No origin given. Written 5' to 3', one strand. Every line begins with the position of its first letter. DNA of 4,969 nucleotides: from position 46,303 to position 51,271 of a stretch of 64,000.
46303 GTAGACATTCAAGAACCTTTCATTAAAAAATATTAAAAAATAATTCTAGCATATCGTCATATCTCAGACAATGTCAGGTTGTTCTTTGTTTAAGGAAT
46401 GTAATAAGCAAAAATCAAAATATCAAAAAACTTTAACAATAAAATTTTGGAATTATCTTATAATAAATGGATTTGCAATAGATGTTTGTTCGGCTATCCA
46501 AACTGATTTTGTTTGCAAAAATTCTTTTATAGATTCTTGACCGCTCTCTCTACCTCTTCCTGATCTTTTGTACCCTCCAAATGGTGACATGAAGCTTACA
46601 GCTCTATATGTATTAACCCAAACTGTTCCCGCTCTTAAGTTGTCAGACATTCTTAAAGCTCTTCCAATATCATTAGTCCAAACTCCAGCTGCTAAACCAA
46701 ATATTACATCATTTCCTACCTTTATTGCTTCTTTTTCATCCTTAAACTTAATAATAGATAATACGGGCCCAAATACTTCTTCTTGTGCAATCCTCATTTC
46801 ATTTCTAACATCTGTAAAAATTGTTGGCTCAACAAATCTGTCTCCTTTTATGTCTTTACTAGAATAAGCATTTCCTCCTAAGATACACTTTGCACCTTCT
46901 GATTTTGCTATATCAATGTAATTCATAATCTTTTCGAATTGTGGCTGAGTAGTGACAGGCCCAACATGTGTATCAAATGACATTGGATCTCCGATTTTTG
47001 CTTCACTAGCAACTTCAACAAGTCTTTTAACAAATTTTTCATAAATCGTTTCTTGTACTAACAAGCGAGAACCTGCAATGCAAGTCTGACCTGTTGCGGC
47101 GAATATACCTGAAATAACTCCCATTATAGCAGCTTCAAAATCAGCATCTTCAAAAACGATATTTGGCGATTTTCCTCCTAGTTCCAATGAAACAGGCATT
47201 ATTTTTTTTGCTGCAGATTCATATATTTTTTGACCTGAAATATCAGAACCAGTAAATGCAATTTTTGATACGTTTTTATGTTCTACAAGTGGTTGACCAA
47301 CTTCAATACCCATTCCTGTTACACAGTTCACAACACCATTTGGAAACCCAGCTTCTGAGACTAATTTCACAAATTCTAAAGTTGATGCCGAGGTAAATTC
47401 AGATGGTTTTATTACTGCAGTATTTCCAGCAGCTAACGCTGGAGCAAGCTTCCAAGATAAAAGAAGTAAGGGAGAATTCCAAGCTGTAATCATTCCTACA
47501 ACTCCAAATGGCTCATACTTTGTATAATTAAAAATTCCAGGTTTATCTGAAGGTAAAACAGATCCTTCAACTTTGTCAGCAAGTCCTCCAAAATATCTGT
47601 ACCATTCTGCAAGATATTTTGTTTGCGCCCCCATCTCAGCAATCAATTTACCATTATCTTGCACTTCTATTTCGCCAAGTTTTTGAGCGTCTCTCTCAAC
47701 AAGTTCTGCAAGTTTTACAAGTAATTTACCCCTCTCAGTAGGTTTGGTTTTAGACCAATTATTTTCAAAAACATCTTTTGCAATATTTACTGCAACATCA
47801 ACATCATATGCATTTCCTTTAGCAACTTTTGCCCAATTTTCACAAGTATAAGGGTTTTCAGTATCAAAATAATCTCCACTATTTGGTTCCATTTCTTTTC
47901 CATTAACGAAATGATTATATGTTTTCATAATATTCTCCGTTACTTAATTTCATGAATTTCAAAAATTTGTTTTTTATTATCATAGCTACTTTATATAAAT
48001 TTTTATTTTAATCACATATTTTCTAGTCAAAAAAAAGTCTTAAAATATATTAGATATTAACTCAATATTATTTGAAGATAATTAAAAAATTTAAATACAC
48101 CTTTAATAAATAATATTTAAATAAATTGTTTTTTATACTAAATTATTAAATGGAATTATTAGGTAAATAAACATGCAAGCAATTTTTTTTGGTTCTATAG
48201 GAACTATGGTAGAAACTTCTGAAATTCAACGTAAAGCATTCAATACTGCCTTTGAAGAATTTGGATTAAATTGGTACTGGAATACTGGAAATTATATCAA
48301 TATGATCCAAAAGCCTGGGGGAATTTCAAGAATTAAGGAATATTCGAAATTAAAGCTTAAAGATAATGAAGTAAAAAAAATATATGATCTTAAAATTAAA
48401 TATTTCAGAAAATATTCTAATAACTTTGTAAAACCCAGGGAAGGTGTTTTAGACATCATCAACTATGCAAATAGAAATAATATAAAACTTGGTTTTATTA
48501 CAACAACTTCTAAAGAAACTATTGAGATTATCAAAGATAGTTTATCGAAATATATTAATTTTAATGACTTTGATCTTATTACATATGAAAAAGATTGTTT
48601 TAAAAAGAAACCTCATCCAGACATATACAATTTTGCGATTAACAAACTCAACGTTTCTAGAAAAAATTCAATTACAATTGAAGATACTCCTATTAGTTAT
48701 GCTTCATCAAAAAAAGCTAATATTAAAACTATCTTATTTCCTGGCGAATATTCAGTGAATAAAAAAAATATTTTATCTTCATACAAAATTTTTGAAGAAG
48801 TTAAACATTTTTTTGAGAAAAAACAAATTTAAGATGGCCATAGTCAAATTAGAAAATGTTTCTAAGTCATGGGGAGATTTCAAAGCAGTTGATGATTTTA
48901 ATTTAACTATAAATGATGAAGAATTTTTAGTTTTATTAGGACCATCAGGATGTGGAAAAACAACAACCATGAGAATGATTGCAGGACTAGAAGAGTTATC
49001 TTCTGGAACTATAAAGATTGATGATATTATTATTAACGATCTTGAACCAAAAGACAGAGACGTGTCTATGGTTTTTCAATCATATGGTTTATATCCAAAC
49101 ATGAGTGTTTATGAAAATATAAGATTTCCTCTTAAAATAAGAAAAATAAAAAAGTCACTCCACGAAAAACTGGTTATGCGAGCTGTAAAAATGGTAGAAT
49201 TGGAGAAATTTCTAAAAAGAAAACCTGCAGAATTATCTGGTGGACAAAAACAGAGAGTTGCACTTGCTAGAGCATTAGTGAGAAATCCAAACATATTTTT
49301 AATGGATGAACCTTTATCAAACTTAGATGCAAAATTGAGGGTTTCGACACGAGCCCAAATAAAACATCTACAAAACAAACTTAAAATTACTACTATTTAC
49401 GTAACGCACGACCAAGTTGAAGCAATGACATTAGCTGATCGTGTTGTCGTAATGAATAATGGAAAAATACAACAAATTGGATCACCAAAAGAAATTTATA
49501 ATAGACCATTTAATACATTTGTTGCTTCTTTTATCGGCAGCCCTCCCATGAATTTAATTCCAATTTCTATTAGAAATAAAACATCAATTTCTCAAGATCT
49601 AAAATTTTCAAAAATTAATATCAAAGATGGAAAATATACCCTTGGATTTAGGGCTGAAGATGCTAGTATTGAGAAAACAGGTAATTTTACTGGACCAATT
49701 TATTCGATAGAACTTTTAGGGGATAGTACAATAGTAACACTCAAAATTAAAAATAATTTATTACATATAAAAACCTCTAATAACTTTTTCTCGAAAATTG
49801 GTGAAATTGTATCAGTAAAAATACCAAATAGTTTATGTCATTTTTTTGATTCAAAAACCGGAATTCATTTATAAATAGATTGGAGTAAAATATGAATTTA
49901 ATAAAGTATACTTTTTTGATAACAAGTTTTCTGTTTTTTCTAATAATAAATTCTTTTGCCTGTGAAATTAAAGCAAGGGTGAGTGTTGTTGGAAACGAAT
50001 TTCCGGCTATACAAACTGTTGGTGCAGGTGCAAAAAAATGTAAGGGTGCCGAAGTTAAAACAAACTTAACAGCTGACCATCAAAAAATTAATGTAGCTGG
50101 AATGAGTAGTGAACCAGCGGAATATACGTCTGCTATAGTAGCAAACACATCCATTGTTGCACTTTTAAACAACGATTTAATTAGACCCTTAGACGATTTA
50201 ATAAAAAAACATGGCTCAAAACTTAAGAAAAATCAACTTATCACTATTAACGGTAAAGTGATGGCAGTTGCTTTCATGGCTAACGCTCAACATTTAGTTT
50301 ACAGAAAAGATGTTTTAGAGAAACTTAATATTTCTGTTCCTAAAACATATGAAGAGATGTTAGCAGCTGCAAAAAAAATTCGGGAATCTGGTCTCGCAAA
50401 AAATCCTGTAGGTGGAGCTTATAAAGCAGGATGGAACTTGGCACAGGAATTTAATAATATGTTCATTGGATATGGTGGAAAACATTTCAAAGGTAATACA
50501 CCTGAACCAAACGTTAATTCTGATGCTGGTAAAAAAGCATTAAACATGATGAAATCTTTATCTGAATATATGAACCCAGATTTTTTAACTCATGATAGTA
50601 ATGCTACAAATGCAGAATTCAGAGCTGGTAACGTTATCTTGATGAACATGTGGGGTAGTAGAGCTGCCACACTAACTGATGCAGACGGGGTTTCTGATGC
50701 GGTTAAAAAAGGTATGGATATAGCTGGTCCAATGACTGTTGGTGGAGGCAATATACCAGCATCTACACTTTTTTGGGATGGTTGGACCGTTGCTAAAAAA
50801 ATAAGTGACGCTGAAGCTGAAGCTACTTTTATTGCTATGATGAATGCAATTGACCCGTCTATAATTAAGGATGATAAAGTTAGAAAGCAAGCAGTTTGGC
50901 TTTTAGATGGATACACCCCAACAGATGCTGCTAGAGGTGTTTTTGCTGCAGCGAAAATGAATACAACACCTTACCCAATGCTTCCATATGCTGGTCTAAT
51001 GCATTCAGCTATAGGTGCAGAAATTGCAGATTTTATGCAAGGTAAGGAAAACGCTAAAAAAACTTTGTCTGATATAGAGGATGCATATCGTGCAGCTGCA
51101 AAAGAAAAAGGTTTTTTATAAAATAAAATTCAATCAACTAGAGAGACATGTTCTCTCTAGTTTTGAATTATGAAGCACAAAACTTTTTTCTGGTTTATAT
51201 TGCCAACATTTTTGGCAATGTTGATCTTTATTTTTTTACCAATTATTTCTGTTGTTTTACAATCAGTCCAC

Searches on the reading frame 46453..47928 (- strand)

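Call 32: search_protein_families(library=pfam, proteins=[window:46453-47928:-], max_evalue=0.001)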
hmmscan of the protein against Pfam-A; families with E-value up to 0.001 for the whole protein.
window:46453-47928:- (491 aa): 1 family
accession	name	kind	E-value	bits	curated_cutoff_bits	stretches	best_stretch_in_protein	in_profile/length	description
PF00171.27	Aldedh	-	4.8e-172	573.1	23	1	16-476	5-461/461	Aldehyde dehydrogenase family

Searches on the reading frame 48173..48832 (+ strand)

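Call 32: search_protein_families(library=pfam, proteins=[window:48173-48832:+], max_evalue=0.001)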
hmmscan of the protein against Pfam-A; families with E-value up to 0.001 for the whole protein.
window:48173-48832:+ (219 aa): 3 families
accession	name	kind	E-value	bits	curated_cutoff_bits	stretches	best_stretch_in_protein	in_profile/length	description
PF13419.12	HAD_2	-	6.5e-24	85.5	23.8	1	10-188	7-177/178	Haloacid dehalogenase-like hydrolase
PF00702.32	Hydrolase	-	6.9e-11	43.3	26.4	1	2-173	2-181/191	haloacid dehalogenase-like hydrolase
PF03031.24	NIF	-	8.8e-05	22.7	21.8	1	73-211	24-154/160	NLI interacting factor-like phosphatase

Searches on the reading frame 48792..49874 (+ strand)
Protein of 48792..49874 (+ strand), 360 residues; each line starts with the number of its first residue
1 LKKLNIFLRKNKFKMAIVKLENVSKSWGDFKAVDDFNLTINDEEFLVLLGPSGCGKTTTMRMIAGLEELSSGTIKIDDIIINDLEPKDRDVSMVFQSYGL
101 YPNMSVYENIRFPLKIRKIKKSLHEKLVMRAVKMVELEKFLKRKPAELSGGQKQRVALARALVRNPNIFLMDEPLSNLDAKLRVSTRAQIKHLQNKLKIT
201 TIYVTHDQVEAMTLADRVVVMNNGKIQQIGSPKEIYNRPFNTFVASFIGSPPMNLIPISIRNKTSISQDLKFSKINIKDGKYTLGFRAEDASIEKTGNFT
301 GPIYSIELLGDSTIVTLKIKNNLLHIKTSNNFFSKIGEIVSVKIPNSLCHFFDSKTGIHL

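Call 32: search_protein_families(library=pfam, proteins=[window:48792-49874:+], max_evalue=0.001)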
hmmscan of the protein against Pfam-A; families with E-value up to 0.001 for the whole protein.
window:48792-49874:+ (360 aa): 6 families
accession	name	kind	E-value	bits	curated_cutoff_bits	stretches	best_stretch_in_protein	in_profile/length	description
PF00005.33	ABC_tran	-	1e-33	117.2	25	1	34-175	2-136/137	ABC transporter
PF02463.25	SMC_N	-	7.4e-08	32.5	40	1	30-225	10-218/220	RecF/RecN/SMC N terminal domain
PF13304.12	AAA_21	-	0.00044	20.8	27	0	45-82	1-50/304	AAA domain, putative AbiEii toxin, Type IV TA system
PF20720.3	nSTAND3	-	0.00049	20.3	27.2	0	33-64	7-38/155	Novel STAND NTPase 3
PF03215.21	Rad17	-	0.00079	19.9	23.8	0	38-66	40-68/186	Rad17 P-loop domain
PF13175.12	AAA_15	-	0.00083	19.5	32.1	0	30-347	11-283/374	AAA ATPase domain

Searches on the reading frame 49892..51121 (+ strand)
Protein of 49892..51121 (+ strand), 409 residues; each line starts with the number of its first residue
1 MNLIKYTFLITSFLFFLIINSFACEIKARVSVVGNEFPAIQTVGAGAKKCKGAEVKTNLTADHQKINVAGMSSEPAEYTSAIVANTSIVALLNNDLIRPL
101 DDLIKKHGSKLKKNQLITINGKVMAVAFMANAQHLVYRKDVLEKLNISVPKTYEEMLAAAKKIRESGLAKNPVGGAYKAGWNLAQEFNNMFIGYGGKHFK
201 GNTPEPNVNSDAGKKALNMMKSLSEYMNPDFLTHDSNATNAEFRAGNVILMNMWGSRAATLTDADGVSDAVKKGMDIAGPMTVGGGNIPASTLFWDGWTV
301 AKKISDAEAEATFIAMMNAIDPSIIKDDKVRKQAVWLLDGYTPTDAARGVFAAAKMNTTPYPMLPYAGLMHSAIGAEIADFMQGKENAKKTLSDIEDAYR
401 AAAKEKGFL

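Call 32: search_protein_families(library=pfam, proteins=[window:49892-51121:+], max_evalue=0.001)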
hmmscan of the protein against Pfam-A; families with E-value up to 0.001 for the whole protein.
window:49892-51121:+ (409 aa): 1 family
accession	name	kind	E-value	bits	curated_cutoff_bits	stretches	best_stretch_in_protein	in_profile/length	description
PF01547.30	SBP_bac_1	-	2.9e-18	67.4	26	1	82-279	55-261/307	Bacterial extracellular solute-binding protein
